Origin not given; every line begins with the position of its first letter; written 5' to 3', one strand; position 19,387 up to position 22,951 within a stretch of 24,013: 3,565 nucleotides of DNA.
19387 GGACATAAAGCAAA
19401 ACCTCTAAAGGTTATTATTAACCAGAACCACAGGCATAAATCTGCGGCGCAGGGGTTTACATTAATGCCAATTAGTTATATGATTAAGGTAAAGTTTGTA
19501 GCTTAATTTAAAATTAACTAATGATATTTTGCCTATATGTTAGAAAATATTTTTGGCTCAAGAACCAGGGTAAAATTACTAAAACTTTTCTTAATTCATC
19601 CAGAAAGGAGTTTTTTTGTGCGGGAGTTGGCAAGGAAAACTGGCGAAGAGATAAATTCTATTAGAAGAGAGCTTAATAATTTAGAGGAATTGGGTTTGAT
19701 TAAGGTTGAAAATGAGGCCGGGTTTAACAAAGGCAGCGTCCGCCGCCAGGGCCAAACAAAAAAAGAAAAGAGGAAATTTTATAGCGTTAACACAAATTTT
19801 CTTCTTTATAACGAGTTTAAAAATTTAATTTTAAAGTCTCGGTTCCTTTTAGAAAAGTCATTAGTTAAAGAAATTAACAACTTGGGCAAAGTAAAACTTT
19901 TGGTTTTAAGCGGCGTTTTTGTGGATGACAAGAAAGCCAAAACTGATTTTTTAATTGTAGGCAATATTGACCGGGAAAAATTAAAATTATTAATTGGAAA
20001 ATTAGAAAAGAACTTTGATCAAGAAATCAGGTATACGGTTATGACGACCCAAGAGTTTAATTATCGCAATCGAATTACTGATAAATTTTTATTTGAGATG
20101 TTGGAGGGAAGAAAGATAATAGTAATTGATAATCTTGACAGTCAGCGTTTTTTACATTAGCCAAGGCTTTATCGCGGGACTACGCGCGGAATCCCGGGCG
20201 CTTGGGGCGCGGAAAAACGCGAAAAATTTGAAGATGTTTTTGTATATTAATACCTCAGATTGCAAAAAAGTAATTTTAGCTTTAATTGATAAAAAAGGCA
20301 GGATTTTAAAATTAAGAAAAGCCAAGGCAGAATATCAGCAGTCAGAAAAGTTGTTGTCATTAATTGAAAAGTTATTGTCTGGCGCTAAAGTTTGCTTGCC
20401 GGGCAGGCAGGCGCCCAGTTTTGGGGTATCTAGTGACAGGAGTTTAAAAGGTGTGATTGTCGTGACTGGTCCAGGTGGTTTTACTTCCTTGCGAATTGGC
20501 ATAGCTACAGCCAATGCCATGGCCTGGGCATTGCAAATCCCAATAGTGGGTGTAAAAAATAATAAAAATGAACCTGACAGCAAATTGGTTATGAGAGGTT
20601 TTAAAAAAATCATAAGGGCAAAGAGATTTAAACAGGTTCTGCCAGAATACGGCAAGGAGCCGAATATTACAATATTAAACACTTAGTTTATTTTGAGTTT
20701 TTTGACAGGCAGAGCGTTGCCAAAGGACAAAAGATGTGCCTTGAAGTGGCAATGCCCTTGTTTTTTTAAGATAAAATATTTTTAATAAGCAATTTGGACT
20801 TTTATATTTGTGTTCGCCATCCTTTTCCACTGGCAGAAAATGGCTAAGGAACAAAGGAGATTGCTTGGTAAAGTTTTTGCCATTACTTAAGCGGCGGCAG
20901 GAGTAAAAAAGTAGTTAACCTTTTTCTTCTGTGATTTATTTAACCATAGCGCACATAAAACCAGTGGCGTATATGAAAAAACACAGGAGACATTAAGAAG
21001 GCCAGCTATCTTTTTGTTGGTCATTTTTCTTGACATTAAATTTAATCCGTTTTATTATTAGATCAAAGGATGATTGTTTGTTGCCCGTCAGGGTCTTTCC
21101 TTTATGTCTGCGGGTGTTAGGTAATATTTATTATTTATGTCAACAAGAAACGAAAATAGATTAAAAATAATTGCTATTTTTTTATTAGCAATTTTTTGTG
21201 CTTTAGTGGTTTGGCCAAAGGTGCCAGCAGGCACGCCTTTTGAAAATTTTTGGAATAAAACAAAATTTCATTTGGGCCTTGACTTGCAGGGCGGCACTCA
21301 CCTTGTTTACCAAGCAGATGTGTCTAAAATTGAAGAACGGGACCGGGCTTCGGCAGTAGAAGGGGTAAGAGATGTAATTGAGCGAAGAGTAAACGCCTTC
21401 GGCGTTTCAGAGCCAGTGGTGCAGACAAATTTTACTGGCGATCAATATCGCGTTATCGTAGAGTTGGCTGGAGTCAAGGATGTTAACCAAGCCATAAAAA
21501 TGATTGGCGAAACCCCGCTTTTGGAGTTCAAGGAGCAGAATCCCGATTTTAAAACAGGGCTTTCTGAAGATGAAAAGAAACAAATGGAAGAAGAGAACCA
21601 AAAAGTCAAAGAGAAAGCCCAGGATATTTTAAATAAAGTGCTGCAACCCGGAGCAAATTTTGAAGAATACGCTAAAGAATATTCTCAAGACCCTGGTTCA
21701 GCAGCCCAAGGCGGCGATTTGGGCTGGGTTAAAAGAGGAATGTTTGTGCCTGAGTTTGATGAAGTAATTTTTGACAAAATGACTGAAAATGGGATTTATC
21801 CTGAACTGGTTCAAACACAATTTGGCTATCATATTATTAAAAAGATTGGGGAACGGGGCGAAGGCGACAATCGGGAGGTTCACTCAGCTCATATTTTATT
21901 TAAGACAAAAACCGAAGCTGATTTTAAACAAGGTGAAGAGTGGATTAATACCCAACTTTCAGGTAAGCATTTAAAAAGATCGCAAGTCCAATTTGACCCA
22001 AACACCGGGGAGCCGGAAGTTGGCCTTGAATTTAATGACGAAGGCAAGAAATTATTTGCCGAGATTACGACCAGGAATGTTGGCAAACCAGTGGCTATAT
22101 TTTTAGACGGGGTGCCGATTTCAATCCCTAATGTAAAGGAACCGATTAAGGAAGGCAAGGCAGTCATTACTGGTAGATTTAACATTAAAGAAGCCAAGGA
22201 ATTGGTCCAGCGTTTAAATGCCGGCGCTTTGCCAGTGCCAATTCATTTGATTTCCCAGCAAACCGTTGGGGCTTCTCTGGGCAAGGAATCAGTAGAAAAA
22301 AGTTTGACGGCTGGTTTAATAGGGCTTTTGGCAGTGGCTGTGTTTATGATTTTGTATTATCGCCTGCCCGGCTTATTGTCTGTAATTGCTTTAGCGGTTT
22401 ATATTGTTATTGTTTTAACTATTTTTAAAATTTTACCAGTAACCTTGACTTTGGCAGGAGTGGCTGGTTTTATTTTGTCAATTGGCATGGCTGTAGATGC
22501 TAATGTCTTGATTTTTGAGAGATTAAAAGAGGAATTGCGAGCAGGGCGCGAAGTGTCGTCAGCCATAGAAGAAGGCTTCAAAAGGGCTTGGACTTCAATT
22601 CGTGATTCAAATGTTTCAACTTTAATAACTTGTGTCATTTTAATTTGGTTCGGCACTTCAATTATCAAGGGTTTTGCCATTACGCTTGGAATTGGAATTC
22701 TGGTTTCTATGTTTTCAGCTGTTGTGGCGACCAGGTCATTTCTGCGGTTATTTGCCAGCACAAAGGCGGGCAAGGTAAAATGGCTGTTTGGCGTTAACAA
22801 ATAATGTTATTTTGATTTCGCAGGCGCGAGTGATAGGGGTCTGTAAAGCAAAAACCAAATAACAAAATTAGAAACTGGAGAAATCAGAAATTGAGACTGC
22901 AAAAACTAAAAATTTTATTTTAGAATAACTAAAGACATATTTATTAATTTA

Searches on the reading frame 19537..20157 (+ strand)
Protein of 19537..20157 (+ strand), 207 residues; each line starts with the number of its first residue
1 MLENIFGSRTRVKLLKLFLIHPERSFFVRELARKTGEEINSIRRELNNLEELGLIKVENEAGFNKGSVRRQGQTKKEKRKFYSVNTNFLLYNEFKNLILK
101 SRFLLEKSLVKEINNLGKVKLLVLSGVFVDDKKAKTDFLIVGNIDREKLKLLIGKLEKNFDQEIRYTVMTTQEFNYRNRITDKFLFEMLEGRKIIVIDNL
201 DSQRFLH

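Call 16: search_protein_families(library=pfam, proteins=[window:19537-20157:+], max_evalue=0.001)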
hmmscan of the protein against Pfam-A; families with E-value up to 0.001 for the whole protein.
window:19537-20157:+ (207 aa): 3 families
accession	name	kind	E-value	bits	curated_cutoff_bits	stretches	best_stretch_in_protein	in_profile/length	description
PF12840.13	HTH_20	-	3.8e-05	24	27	1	7-58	2-51/51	Helix-turn-helix domain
PF25212.1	HVO_A0114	-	0.00011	22.3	27.6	1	10-61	23-72/84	HVO_A0114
PF13730.12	HTH_36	-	0.00019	21.6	25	1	29-55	29-55/55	Helix-turn-helix domain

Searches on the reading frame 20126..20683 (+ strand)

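Call 16: search_protein_families(library=pfam, proteins=[window:20126-20683:+], max_evalue=0.001)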
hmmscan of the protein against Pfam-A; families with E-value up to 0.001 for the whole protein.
window:20126-20683:+ (186 aa): 1 family
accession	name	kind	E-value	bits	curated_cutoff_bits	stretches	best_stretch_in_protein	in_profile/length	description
PF00814.31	TsaD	-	2e-10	41.3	24.8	1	105-144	49-88/264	tRNA N6-adenosine threonylcarbamoyltransferase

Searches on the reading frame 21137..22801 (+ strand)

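Call 16: search_protein_families(library=pfam, proteins=[window:21137-22801:+], max_evalue=0.001)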
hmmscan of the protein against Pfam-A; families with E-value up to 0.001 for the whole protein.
window:21137-22801:+ (555 aa): 8 families
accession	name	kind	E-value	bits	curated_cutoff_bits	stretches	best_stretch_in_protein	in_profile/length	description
PF22599.2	SecDF_P1_head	-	7.9e-29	100.3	27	1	272-367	19-114/114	SecDF, P1 head subdomain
PF13616.12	Rotamase_3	-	5.9e-24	85.3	22.5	1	149-236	28-112/116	PPIC-type PPIASE domain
PF00639.27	Rotamase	-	4.1e-22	79.4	21.7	1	147-236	8-95/97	PPIC-type PPIASE domain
PF02355.23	SecD_SecF_C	-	1.2e-18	67.7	20.5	1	370-535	14-182/189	Protein export membrane protein SecD/SecF, C-terminal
PF21760.3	SecD_1st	-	1.5e-17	63.2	27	1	75-135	2-59/60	Protein translocase subunit SecDF, P1 domain, N-terminal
PF03176.21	MMPL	-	1.4e-09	37.8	20.5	1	389-530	145-293/333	MMPL family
PF07549.19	Sec_GG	-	2.6e-05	24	20.3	1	43-61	7-25/28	SecD/SecF GG Motif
PF00873.25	ACR_tran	-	0.00027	19.2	28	1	384-531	331-481/1021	AcrB/AcrD/AcrF family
